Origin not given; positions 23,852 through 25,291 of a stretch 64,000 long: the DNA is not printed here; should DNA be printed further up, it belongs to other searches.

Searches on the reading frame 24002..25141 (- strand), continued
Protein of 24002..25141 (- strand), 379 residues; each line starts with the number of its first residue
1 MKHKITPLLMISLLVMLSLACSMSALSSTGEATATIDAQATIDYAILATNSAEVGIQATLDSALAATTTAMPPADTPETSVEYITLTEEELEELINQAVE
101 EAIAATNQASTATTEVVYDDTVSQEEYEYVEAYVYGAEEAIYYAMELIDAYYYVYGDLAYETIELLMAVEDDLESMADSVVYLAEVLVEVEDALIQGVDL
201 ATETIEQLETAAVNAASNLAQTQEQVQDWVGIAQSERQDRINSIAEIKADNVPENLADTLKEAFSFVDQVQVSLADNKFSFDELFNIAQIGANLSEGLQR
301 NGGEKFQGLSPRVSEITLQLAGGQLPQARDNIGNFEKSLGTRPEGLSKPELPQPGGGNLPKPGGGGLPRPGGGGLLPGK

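Call 87: fold_search(model_id=the predicted structure, library=pdb)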
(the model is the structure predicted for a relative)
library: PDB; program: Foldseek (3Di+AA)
matches with E <= 10: 104; with E <= 0.001: 0
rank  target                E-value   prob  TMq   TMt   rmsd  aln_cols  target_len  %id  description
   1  9k8h_A                7.0e-01  0.96  0.19  0.68   2.6        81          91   18  Cryo-EM structure of C2 symmetric interface of designed zinc-induced tetrahedron Cage-t32-Zn1-HEHE-35 (released 2025-10-29)
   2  9tvu_c                7.4e-01  0.06  0.10  0.07  35.2       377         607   10  Structure of the Chlamydomonas reinhardtii chlororibosome (released 2026-02-18)
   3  7rro_D8               1.6e+00  0.08  0.17  0.16  61.8       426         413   13  Structure of the 48-nm repeat doublet microtubule from bovine tracheal cilia (released 2021-10-27)
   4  9k8e_A                1.8e+00  0.82  0.19  0.30   2.6        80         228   19  Cryo-EM structure of designed zinc-induced tetrahedron Cage-t32-Zn1-HEHE-35 (released 2025-10-29)
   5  9qwr_B                1.9e+00  0.13  0.12  0.23  20.5       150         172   13  MIC60 helical bundle dimer (released 2026-02-25)
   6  6ep3_B                2.3e+00  0.13  0.10  0.16  13.9       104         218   15  Lar controls the expression of the Listeria monocytogenes agr system and mediates virulence. (released 2018-07-25)
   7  8kde_G                2.5e+00  0.21  0.16  0.35  17.5       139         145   12  Cryo-EM structure of an intermediate-state complex during the process of photosystem II repair (released 2024-06-19)
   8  8iyj_S0               2.5e+00  0.12  0.19  0.21  25.0       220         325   10  Cryo-EM structure of the 48-nm repeat doublet microtubule from mouse sperm (released 2023-07-05)
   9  3fyq                  2.7e+00  0.16  0.17  0.30   8.0       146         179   15  Structure of Drosophila melanogaster talin IBS2 domain (residues 1981-2168) (released 2009-02-03)
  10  6dg6_A                3.0e+00  0.11  0.13  0.34   6.2        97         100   13  Structure of a de novo designed Interleukin-2/Interleukin-15 mimetic (released 2019-01-16)
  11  8vdo                  3.4e+00  0.12  0.17  0.05  10.9       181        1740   18  Cryogenic electron microscopy model of full-length talin lacking F2, R12 and FABD. (released 2024-10-02)
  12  8iyj_D2               3.4e+00  0.03  0.12  0.11  59.5       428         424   15  Cryo-EM structure of the 48-nm repeat doublet microtubule from mouse sperm (released 2023-07-05)
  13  8to0_l                3.5e+00  0.06  0.17  0.17  29.3       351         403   14  48-nm repeating structure of doublets from mouse sperm flagella (released 2023-11-01)
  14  6gow_E                3.7e+00  0.15  0.15  0.39   5.7        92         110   15  Crystal structure of the flagellin-FliS complex from Bacillus subtilis crystallized in spacegroup P22121 (released 2018-08-29)
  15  7rro_D7               3.7e+00  0.03  0.12  0.11  62.1       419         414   16  Structure of the 48-nm repeat doublet microtubule from bovine tracheal cilia (released 2021-10-27)
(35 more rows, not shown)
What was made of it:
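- Tried and rejected: Foldseek against PDB found nothing at E below 0.1 (call 87).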
